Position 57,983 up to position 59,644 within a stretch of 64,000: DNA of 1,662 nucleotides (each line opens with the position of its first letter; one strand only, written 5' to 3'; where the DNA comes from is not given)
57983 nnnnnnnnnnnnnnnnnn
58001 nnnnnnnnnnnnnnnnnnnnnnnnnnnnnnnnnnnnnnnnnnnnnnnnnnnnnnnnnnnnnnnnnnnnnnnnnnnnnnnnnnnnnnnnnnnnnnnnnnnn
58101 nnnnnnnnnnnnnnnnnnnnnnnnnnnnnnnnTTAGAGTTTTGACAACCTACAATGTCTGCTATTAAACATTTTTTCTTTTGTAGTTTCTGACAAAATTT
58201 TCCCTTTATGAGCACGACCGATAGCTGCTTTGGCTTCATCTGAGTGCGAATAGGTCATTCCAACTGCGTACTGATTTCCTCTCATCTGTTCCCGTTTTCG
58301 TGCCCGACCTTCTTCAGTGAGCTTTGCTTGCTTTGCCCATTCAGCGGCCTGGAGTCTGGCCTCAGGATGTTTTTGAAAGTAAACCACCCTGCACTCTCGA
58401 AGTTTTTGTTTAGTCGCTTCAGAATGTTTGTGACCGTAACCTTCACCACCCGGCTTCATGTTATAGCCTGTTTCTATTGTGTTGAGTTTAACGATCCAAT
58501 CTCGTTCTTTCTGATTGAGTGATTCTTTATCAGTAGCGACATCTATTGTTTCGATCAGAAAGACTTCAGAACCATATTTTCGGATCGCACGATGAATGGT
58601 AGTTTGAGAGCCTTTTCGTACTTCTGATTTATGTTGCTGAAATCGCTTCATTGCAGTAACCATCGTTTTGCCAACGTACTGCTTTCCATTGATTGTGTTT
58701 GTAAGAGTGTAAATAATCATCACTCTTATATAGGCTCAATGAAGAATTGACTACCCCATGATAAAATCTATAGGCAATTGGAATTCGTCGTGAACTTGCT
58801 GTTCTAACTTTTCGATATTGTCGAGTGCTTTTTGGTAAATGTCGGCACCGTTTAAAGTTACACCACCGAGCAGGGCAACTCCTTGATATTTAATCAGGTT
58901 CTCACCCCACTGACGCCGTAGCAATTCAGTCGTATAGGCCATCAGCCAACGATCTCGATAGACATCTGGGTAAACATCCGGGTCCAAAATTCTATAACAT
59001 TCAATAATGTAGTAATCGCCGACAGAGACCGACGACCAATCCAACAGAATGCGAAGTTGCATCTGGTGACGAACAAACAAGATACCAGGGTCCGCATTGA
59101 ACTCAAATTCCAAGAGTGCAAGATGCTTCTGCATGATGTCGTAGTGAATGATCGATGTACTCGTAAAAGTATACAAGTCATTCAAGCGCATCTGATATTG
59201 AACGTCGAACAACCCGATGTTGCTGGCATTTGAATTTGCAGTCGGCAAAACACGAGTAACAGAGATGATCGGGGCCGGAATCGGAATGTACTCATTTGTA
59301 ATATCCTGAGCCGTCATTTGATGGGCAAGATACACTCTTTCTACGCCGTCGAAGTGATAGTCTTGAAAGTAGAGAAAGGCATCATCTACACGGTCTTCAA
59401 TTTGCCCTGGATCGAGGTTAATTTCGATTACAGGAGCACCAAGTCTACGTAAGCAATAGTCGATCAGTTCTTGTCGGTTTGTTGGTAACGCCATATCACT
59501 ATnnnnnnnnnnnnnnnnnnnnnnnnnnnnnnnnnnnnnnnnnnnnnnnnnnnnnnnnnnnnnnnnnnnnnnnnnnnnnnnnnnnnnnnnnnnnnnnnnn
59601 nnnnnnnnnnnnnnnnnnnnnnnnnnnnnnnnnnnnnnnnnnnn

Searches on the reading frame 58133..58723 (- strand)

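Call 22: search_protein_families(library=phrogs, proteins=[window:58133-58723:-], max_evalue=0.001)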
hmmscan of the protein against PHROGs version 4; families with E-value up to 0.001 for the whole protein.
window:58133-58723:- (196 aa): 6 families
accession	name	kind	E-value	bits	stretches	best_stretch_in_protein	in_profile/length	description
phrog_314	-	DNA, RNA and nucleotide metabolism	3.1e-33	116.5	1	1-187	178-314/574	homing endonuclease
phrog_7168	-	DNA, RNA and nucleotide metabolism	4.5e-20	73.3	1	1-110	1-113/284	homing endonuclease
phrog_5123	-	DNA, RNA and nucleotide metabolism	3.4e-15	57.3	1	1-104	1-103/152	homing endonuclease with GIY-YIG motif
phrog_19446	-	DNA, RNA and nucleotide metabolism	3.9e-11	44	1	1-111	1-112/254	homing endonuclease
phrog_447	-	other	2.6e-07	31.6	1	3-86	28-119/148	NAD synthetase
phrog_20015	-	DNA, RNA and nucleotide metabolism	2.9e-06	28.4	1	3-36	4-37/46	endonuclease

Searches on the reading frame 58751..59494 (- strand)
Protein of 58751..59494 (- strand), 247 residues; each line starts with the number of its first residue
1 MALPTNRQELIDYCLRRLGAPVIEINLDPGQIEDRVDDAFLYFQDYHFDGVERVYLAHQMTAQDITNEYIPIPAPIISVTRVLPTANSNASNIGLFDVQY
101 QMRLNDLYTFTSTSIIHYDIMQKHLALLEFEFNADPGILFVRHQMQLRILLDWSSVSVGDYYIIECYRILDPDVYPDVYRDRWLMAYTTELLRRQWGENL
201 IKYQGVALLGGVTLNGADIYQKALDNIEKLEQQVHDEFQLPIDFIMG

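Call 22: search_protein_families(library=phrogs, proteins=[window:58751-59494:-], max_evalue=0.001)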
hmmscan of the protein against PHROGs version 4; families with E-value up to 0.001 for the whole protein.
window:58751-59494:- (247 aa): 1 family
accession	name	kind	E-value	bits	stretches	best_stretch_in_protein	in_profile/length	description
phrog_211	-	connector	2.4e-38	133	1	4-239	724-964/976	head-tail adaptor Ad2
